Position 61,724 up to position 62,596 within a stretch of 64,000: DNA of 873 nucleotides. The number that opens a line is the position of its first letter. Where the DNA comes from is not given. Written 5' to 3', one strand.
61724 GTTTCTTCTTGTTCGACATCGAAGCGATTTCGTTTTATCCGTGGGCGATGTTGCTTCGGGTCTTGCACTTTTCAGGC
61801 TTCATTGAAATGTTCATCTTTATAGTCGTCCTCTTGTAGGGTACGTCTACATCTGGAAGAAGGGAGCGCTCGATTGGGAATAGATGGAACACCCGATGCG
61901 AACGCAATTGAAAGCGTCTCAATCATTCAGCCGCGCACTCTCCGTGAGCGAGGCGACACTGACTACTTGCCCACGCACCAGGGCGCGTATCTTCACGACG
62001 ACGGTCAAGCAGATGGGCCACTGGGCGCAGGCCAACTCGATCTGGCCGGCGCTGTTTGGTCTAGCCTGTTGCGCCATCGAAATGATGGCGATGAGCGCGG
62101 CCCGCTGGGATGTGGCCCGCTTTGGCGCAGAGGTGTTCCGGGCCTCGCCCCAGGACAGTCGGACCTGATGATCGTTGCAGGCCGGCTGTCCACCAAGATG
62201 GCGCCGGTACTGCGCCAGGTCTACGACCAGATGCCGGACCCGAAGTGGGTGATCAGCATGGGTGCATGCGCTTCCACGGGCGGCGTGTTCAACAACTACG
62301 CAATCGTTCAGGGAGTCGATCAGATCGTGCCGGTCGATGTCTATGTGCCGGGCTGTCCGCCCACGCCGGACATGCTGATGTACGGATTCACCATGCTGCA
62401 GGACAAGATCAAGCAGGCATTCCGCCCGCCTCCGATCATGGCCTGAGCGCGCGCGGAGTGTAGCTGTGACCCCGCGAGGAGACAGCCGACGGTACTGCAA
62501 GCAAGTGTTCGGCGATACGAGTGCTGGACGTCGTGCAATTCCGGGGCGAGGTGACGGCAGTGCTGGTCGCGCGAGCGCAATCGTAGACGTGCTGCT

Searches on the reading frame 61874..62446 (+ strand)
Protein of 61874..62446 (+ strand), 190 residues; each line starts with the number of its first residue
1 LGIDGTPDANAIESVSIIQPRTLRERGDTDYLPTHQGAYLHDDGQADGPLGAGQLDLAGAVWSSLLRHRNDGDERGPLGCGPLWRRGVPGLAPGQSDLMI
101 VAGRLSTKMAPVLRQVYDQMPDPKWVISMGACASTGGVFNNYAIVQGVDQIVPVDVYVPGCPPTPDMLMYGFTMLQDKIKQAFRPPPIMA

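Call 76: search_protein_families(library=pfam, proteins=[window:61874-62446:+], max_evalue=0.001)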
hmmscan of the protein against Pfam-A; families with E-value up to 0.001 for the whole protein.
window:61874-62446:+ (190 aa): 1 family
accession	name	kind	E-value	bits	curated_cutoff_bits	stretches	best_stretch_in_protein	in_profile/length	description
PF01058.29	Oxidored_q6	-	1.6e-25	89.7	27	1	93-174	38-127/128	NADH ubiquinone oxidoreductase, 20 Kd subunit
